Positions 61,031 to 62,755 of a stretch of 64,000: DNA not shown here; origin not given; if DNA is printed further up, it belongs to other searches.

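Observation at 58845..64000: B12 riboswitch controlling a btuB-like receptor, a beta-propeller (BtuG-like candidate), a PduO adenosyltransferase and an MFS transporter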

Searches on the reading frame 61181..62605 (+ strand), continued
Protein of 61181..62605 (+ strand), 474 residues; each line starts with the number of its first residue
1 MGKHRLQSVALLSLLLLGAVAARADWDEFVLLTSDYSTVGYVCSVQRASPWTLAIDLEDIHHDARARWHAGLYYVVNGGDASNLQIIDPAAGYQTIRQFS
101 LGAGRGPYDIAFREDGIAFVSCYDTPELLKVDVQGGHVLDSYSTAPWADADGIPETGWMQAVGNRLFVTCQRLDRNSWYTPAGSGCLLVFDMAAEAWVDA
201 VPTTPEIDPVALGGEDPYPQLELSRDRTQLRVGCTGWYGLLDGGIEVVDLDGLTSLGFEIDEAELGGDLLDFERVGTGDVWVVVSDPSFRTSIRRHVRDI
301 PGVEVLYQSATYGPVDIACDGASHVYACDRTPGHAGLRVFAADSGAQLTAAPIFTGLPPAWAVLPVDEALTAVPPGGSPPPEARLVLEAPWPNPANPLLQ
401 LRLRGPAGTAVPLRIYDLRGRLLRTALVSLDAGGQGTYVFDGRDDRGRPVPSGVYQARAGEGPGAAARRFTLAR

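Call 33: search_protein_families(library=pfam, alignment_id=A1, max_evalue=1)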
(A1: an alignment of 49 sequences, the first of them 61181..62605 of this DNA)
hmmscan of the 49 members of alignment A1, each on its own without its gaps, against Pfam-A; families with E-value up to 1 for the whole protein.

A. member 1, window:61181-62605:+ (474 aa): 2 families
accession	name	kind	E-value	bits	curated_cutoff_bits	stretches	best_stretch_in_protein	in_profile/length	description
PF13860.13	FlgD_ig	-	2.5e-06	27.8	27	1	402-459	17-73/79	FlgD Ig-like domain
PF18962.6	Por_Secre_tail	-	0.15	12.8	27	1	391-423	2-34/75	Secretion system C-terminal sorting domain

B. families by the number of members that match (of 49 scanned): 24 families
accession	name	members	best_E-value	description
PF13860.13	FlgD_ig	48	3.7e-11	FlgD Ig-like domain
PF18962.6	Por_Secre_tail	34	1.5e-06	Secretion system C-terminal sorting domain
PF21959.2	DUF6923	12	0.0011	Repeat of unknown function (DUF6923)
PF05096.18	Glu_cyclase_2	7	0.043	Glutamine cyclotransferase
PF01436.27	NHL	6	0.0012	NHL repeat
PF22701.2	Mala_s_1-like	3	0.0012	Mal s 1 allergenic protein-like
PF13585.12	CHU_C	2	0.022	CHU_C Type IX secretion signal domain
PF10029.15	DUF2271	2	0.05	Predicted periplasmic protein (DUF2271)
PF10708.14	DUF2510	2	0.11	Protein of unknown function (DUF2510)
PF23393.2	Beta-prop_WDR90_POC16_2nd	2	0.19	WDR90/POC16, second beta-propeller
PF02924.19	HDPD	1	0.02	Bacteriophage lambda head decoration protein D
PF14870.12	PSII_BNR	1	0.021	Photosynthesis system II assembly factor YCF48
PF06739.17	SBBP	1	0.057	Beta-propeller repeat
PF02239.22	Cytochrom_D1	1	0.091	Cytochrome D1 heme domain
PF13620.12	CarboxypepD_reg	1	0.093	Carboxypeptidase regulatory-like domain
PF16819.11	DUF5074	1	0.16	Domain of unknown function (DUF5074)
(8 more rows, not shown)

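Call 36: find_related_loci(query=A1, collection=genome_contigs, flank=5000)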
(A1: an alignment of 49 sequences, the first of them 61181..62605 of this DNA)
Query A1 (474 aa) in genome_contigs; peptide patterns used: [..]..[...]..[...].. (x = any residue, [..] = any of these).
338 stretches matched a pattern; 273 encode a relative of the query (tblastn E <= 1e-3); the best 80 are kept; 80 distinct loci.
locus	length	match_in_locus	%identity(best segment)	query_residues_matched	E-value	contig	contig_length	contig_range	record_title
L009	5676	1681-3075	54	6-474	8e-162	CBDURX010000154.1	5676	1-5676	MAG TPA_asm: uncultured bacterium isolate SRR22302364_binner13_Refined_49 genome assembly, contig: ERZ25073603.11015, wh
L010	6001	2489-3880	56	12-474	5e-160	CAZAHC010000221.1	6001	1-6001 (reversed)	MAG TPA_asm: uncultured Fibrobacteraceae bacterium isolate binchicken_co65_483 genome assembly, contig: NODE_46689_lengt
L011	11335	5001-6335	51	26-474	4e-141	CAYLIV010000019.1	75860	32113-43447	MAG TPA_asm: uncultured Fibrobacteraceae bacterium isolate binchicken_co142_303 genome assembly, contig: NODE_812_length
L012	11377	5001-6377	54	11-474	2e-136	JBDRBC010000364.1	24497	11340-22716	MAG: bacterium isolate MEGAHIT-group-1.1038 k141_10157431, whole genome shotgun sequence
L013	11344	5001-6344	54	26-473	5e-134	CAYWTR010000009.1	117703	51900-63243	MAG TPA_asm: uncultured Fibrobacteraceae bacterium isolate binchicken_co277_105 genome assembly, contig: NODE_351_length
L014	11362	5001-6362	51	6-460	1e-130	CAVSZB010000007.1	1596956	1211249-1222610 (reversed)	MAG: uncultured bacterium isolate MFD04716.bin.1.312 genome assembly, contig: contig_6328, whole genome shotgun sequence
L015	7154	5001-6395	49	3-474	3e-130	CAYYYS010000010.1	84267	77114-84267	MAG TPA_asm: uncultured Fibrobacteraceae bacterium isolate binchicken_co65_325 genome assembly, contig: NODE_928_length_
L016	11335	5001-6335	52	26-474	7e-128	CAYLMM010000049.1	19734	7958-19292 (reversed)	MAG TPA_asm: uncultured Fibrobacteraceae bacterium isolate binchicken_co42_509 genome assembly, contig: NODE_3550_length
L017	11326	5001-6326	52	24-470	6e-126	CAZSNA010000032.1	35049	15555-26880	MAG TPA_asm: uncultured Fibrobacteraceae bacterium isolate SRP167671_co2_134 genome assembly, contig: NODE_1590_length_3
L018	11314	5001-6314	49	31-474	2e-125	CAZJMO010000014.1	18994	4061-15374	MAG TPA_asm: uncultured Fibrobacteraceae bacterium isolate binchicken_co42_410 genome assembly, contig: NODE_3807_length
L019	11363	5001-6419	47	1-474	5e-123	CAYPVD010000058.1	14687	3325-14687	MAG TPA_asm: uncultured Fibrobacteraceae bacterium isolate binchicken_co256_236 genome assembly, contig: NODE_9678_lengt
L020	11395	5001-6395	49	6-474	7e-122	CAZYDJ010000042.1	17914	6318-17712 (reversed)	MAG TPA_asm: uncultured Fibrobacteraceae bacterium isolate binchicken_co42_403 genome assembly, contig: NODE_4216_length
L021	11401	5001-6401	45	1-474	2e-120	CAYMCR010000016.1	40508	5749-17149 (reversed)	MAG TPA_asm: uncultured Fibrobacteraceae bacterium isolate binchicken_co65_219 genome assembly, contig: NODE_3817_length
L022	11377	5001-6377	50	7-468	5e-120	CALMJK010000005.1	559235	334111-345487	MAG TPA_asm: uncultured bacterium isolate SRR5468112_bin.3_CONCOCT_v1.1_MAG genome assembly, contig: ERZ781236.2, whole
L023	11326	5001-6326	50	11-458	9e-119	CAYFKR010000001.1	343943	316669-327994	MAG TPA_asm: uncultured Fibrobacteraceae bacterium isolate ERP019367_co1_103 genome assembly, contig: NODE_37_length_343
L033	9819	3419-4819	44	5-474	5e-114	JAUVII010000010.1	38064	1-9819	MAG: Candidatus Krumholzibacteriia bacterium isolate CSMAG_424 CSMAG_424_k127_881831_length_38064_cov_50.2001, whole gen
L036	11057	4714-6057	46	21-474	2e-113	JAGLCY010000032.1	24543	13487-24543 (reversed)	MAG: Candidatus Krumholzibacteriia bacterium isolate SW_4_19 ROV167.bin.19.fa_32, whole genome shotgun sequence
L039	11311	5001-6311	48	31-474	1e-112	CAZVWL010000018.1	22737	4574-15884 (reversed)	MAG TPA_asm: uncultured Fibrobacteraceae bacterium isolate SRP093185_co1_110 genome assembly, contig: NODE_1326_length_2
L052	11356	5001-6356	40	9-474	3e-100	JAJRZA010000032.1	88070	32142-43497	MAG: Candidatus Krumholzibacteriota bacterium isolate Dive96_bin4.121 k141_1562466, whole genome shotgun sequence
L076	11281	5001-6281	35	31-461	2e-66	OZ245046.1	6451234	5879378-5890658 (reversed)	MAG: Candidatus Eiseniibacteriota bacterium isolate 9d5bca9a-b2ae-4bb4-9135-b14f0b5ecb2e genome assembly, chromosome: 1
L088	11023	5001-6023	39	31-366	2e-62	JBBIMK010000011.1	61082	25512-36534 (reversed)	MAG: bacterium isolate BQF170218_bin_230 NODE_661_length_61082_cov_10.448965, whole genome shotgun sequence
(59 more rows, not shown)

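Call 49: search_protein_families(library=pfam, proteins=[L033:4852-5628:+, L036:6162-6590:-, L039:6322-8328:+, L052:6390-7595:-, L076:2076-4310:+, L088:21-2150:+, L088:2259-3506:+, L088:3383-4609:+, L088:4872-6026:+, L088:6438-8165:-], max_evalue=0.01)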
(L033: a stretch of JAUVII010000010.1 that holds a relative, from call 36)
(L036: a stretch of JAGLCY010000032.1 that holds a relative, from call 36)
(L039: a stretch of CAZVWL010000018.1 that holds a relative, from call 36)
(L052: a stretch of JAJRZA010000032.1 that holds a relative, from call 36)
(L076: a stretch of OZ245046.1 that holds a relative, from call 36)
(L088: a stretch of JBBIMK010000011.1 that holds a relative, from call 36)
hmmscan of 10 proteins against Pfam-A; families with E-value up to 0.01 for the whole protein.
L033:4852-5628:+ (258 aa): 0 families

L036:6162-6590:- (142 aa): 2 families
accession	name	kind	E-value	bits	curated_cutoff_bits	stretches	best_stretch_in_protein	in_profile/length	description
PF11964.13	SpoIIAA-like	-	0.00014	23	25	1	34-141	3-106/106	SpoIIAA-like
PF21873.2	Thioredoxin_17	-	0.0052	17.7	24.8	0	22-69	25-73/80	Thioredoxin-like domain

L039:6322-8328:+ (668 aa): 12 families
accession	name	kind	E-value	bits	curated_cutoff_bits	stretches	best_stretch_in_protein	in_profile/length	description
PF14559.12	TPR_19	-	7.6e-15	55.4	25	2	562-628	1-67/68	Tetratricopeptide repeat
PF13432.12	TPR_16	-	2.4e-11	44.3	32.7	2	594-654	5-65/65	Tetratricopeptide repeat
PF13428.12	TPR_14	-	1.3e-09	38.2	23.5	2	620-660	1-41/44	Tetratricopeptide repeat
PF07719.23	TPR_2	-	2.9e-07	30.5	27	0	559-585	8-34/34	Tetratricopeptide repeat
PF07721.20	TPR_4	-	0.00067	20.5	27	1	620-645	1-26/26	Tetratricopeptide repeat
PF13176.12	TPR_7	-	0.00069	20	27.9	0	559-585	6-34/36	Tetratricopeptide repeat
PF13431.12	TPR_17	-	0.0009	19.8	24.4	0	575-606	2-33/34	Tetratricopeptide repeat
PF12895.13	ANAPC3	-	0.0011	19.7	27.2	1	569-645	6-81/82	Anaphase-promoting complex, cyclosome, subunit 3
PF00515.34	TPR_1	-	0.0011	19.1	27.8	0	559-585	8-34/34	Tetratricopeptide repeat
PF13371.12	TPR_9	-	0.006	17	35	0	562-629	5-72/73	Tetratricopeptide repeat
PF13424.12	TPR_12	-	0.0078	16.8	30.1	0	559-608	10-67/77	Tetratricopeptide repeat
PF04733.20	Coatomer_E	-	0.0093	15.9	21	0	563-605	212-254/290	Coatomer epsilon subunit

L052:6390-7595:- (401 aa): 0 families

L076:2076-4310:+ (744 aa): 1 family
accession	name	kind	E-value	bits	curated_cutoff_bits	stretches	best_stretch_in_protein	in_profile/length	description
PF03030.21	H_PPase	-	3.3e-277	921.8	29.7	1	76-739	1-645/645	Inorganic H+ pyrophosphatase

L088:21-2150:+ (709 aa): 4 families
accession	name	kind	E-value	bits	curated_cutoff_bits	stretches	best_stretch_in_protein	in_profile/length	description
PF00204.31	DNA_gyraseB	-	6.8e-53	179.1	27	1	294-463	1-172/173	DNA gyrase B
PF00986.26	DNA_gyraseB_C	-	9.7e-28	96.6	29.8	1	638-697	3-62/63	DNA gyrase B subunit, carboxyl terminus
PF01751.28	Toprim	-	2.3e-18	66.6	23.1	1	492-606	1-94/96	Toprim domain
PF02518.31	HATPase_c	-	7.4e-16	59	26.4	1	108-246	4-108/111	Histidine kinase-, DNA gyrase B-, and HSP90-like ATPase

L088:2259-3506:+ (415 aa): 3 families
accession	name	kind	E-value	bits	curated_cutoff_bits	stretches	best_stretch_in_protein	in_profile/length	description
PF00109.32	ketoacyl-synt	-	4.4e-41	141.6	20.8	1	3-247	2-252/252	Beta-ketoacyl synthase, N-terminal domain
PF02801.28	Ketoacyl-synt_C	-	7.3e-41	139.3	20.8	1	255-370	1-119/119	Beta-ketoacyl synthase, C-terminal domain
PF08545.16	ACP_syn_III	-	1.6e-07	31.5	24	1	159-194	3-38/80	3-Oxoacyl-[acyl-carrier-protein (ACP)] synthase III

L088:3383-4609:+ (408 aa): 2 families
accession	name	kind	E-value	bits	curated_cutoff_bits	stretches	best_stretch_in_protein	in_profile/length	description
PF00849.27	PseudoU_synth_2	-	8.4e-29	101.2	26.8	1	155-332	2-151/152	RNA pseudouridylate synthase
PF01479.30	S4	-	2.9e-07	30.6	22.8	1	77-122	2-48/48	S4 domain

L088:4872-6026:+ (384 aa): 0 families

L088:6438-8165:- (575 aa): 6 families
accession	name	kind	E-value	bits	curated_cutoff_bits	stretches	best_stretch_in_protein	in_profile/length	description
PF00890.30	FAD_binding_2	-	1.4e-112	377.4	20.4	1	7-396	1-414/414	FAD binding domain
PF02910.25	Succ_DH_flav_C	-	1.2e-43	148.6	20.8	1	450-575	1-130/130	Fumarate reductase flavoprotein C-term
PF01266.30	DAO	-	3e-09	37.3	27.9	1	7-205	1-213/353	FAD dependent oxidoreductase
PF07992.20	Pyr_redox_2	-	1.3e-07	31.8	26.1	1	6-65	1-57/291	Pyridine nucleotide-disulphide oxidoreductase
PF03486.20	HI0933_like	-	7.3e-07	29.3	50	0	7-33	2-29/244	HI0933-like protein Rossmann domain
PF01946.23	Thi4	-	0.004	16.8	26.2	0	4-35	16-49/235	Thi4 family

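Call 50: fold_search(model_id=the predicted structure, library=viral)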
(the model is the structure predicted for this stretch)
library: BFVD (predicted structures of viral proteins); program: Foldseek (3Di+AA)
matches with E <= 10: 1177; with E <= 0.001: 146
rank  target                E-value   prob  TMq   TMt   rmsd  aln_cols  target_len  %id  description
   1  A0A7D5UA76            1.0e-09  1.00  0.38  0.46  15.7       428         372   13  (no name in the UniProt tables at hand)
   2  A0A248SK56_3          1.1e-09  1.00  0.47  0.21  12.1       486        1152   12  (no name in the UniProt tables at hand)
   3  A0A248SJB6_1          3.7e-09  1.00  0.50  0.24  12.0       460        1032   11  (no name in the UniProt tables at hand)
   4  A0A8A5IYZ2            7.9e-09  1.00  0.38  0.37  16.6       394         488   10  (no name in the UniProt tables at hand)
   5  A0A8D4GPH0            5.4e-08  1.00  0.43  0.53  12.7       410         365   12  (no name in the UniProt tables at hand)
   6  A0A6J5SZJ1            5.7e-08  1.00  0.40  0.54   4.9       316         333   14  COG3391 Uncharacterized conserved protein [uncultured Caudovirales phage]
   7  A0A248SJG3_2          9.7e-08  1.00  0.24  0.14  29.3       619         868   10  (no name in the UniProt tables at hand)
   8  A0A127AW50            9.7e-08  1.00  0.25  0.16  22.0       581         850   10  Uncharacterized protein [Bacillus phage SP-15]
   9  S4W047                1.2e-07  1.00  0.42  0.31  16.4       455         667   14  YncE incomplete domain containing protein [Pandoravirus salinus]
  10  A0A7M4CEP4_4          2.1e-07  1.00  0.43  0.19  11.5       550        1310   12  LamG-like jellyroll fold domain-containing protein [Pyramimonas orientalis virus 01B]
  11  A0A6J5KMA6            2.5e-07  1.00  0.22  0.15  24.6       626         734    8  Uncharacterized protein [uncultured Caudovirales phage]
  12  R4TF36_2              2.7e-07  1.00  0.43  0.25  29.9       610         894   12  (no name in the UniProt tables at hand)
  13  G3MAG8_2              3.1e-07  1.00  0.43  0.25  17.3       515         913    9  Gp427 [Bacillus phage G]
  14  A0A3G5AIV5            3.2e-07  1.00  0.36  0.26   9.1       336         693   14  TNF receptor-associated factor 6-like isoform X4 [Sylvanvirus sp.]
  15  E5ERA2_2              3.7e-07  1.00  0.41  0.21  17.9       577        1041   11  (no name in the UniProt tables at hand)
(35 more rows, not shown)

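Call 56: find_homologous_proteins(query=L001:10308-11540:+, max_evalue=0.00001)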
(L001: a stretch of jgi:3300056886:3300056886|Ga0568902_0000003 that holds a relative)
Query L001:10308-11540:+ (410 aa): 617 proteins with E <= 0.00001 among 8000 candidates; the best 120 are listed.
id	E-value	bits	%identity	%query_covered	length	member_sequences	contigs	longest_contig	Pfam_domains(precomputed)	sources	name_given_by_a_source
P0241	1.3e-260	882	100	100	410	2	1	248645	PF07690.22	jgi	jgi:MFS family permease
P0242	5.0e-159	548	69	93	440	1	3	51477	PF07690.22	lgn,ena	-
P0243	9.4e-155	534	67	95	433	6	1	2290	PF07690.22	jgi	jgi:MFS family permease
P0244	2.3e-153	529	69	95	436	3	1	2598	PF07690.22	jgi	jgi:MFS family permease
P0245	2.6e-153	529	66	99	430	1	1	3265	PF07690.22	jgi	jgi:MFS family permease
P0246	1.4e-152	526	70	92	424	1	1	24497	PF07690.22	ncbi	ncbi:MAG: MFS transporter [bacterium]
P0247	1.7e-150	520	66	95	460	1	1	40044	PF07690.22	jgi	jgi:FSR family fosmidomycin resistance protein-like MFS transporter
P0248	4.4e-150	518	66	93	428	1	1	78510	PF07690.22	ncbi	-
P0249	5.2e-149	515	66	93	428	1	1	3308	PF07690.22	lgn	-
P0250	2.3e-148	513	66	94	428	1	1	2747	PF07690.22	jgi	jgi:MFS family permease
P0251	1.4e-145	503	66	93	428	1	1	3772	PF07690.22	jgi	jgi:MFS family permease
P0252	1.3e-144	500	65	94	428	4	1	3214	PF07690.22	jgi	jgi:MFS family permease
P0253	1.2e-141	490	63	92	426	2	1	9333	PF07690.22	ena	-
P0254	8.3e-139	481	63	93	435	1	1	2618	PF07690.22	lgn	-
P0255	1.5e-138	480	64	92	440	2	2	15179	PF07690.22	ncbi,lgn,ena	-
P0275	2.7e-95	338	50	91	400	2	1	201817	PF07690.22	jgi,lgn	-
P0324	1.3e-87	312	45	84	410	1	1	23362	PF07690.22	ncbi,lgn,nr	ncbi:MAG: MFS transporter [Deltaproteobacteria bacterium]|nr:MFS transporter [Deltaproteobacteria ba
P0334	2.2e-86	308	47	91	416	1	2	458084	PF07690.22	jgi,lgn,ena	jgi:MFS family permease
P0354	1.4e-83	299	46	86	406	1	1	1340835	PF07690.22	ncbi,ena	-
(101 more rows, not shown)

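Call 57: find_encoding_contigs(protein=P0324, flank=6000, max_places=1)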
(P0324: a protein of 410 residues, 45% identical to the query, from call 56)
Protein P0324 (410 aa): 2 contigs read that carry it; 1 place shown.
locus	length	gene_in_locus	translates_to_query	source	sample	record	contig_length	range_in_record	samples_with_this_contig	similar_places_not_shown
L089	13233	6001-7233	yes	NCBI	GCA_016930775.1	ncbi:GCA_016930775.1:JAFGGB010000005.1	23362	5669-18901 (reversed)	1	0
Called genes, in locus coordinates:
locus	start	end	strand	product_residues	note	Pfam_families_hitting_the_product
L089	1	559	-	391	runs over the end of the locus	PF01855:POR_N, PF02780:Transketolase_C, PF17147:PFOR_II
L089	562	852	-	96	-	PF13187:Fer4_9 (faint), PF12797:Fer4_2 (faint), PF00037:Fer4 (faint), PF12837:Fer4_6 (faint), PF14697:Fer4_21 (weak)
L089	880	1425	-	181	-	PF01558:POR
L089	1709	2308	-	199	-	PF21176:RecR_HhH, PF02132:RecR_ZnF, PF13662:Toprim_4, PF01751:Toprim, PF21175:RecR_C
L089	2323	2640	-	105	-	PF02575:YbaB_DNA_bd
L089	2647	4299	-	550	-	PF05496:RuvB_N (weak), PF06068:TIP49 (faint), PF13177:DNA_pol3_delta2, PF00004:AAA, PF07728:AAA_5 (weak), PF13401:AAA_22 (weak), PF22608:DNAX_ATPase_lid, PF12169:DNA_pol3_gamma3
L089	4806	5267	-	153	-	PF00383:dCMP_cyt_deam_1, PF14437:MafB19-deam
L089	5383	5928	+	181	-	PF13103:TonB_2 (weak), PF03544:TonB_C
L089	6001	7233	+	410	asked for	PF07690:MFS_1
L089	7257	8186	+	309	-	PF04055:Radical_SAM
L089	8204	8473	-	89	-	PF02954:HTH_8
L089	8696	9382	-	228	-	PF00027:cNMP_binding, PF13545:HTH_Crp_2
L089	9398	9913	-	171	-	-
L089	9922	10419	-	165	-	PF01967:MoaC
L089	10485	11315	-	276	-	PF01177:Asp_Glu_race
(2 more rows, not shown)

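Call 58: find_encoding_contigs(protein=P0354, flank=6000, max_places=1)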
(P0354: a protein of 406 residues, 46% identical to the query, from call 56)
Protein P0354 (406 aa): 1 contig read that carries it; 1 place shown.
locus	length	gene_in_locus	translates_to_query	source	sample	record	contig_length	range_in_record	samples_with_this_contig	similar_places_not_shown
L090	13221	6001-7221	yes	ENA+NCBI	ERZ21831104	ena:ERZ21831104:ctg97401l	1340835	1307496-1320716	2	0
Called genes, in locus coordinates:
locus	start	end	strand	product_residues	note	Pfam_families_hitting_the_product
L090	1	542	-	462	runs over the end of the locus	PF01637:ATPase_2 (faint), PF25199:nSTAND_NTPase5 (faint), PF13191:AAA_16 (weak), PF13401:AAA_22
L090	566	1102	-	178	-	PF12728:HTH_17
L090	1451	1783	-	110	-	PF11756:YgbA_NO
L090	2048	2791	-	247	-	PF00037:Fer4 (faint), PF12837:Fer4_6, PF13237:Fer4_10, PF14697:Fer4_21 (weak), PF12838:Fer4_7 (weak), PF13187:Fer4_9 (faint), PF27217:AF_0155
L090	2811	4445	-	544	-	PF03063:Prismane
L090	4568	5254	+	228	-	PF00027:cNMP_binding, PF13545:HTH_Crp_2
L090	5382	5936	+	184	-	PF13103:TonB_2, PF03544:TonB_C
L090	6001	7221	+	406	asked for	PF07690:MFS_1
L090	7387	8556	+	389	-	PF00465:Fe-ADH, PF13685:Fe-ADH_2, PF25137:ADH_Fe_C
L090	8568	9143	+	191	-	PF12804:NTP_transf_3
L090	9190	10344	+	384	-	PF00933:Glyco_hydro_3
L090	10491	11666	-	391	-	PF00108:Thiolase_N, PF02803:Thiolase_C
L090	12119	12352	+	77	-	-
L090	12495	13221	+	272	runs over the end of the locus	PF13847:Methyltransf_31 (faint), PF13489:Methyltransf_23, PF08241:Methyltransf_11 (weak), PF08242:Methyltransf_12, PF13649:Methyltransf_25 (weak)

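Call 59: find_encoding_contigs(protein=P0334, flank=6000, max_places=1)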
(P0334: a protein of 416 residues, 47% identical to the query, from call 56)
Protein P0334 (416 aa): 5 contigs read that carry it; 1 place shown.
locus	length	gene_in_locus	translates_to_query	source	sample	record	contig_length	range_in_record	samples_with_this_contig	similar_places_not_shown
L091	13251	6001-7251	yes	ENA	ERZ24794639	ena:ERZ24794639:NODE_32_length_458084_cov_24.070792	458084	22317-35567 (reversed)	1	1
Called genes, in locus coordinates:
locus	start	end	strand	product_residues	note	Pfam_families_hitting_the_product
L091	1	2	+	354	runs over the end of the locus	-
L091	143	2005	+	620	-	PF07690:MFS_1, PF05977:MFS_3, PF01553:Acyltransferase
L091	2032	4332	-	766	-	PF00676:E1_dh, PF02779:Transket_pyr, PF02780:Transketolase_C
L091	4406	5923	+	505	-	PF00171:Aldedh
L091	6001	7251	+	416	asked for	PF07690:MFS_1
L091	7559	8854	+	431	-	-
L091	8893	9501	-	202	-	PF01613:Flavin_Reduct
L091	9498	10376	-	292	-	PF02739:5_3_exonuc_N, PF01367:5_3_exonuc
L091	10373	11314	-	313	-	PF00924:MS_channel_2nd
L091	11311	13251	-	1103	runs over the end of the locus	-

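Call 60: find_encoding_contigs(protein=P0275, flank=6000, max_places=1)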
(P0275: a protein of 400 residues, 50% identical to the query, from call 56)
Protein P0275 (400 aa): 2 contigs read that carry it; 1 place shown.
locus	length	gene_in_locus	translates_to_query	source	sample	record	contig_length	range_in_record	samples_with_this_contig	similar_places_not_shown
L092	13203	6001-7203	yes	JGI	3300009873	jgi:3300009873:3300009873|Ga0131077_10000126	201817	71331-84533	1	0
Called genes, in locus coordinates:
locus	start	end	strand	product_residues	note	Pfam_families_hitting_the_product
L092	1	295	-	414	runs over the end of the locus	PF00296:Bac_luciferase (weak)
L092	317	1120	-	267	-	PF00106:adh_short, PF13561:adh_short_C2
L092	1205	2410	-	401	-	PF05684:DUF819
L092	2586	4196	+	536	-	PF20142:Scaffold, PF01471:PG_binding_1, PF03734:YkuD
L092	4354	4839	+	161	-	-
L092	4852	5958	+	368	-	PF03301:Trp_dioxygenase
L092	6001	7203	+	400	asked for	PF07690:MFS_1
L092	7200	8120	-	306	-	PF03477:ATP-cone (faint), PF06414:Zeta_toxin (faint), PF13191:AAA_16, PF13671:AAA_33 (weak)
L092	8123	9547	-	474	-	PF27272:CpgS_N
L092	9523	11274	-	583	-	PF13480:Acetyltransf_6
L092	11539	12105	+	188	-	-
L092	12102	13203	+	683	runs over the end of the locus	PF00330:Aconitase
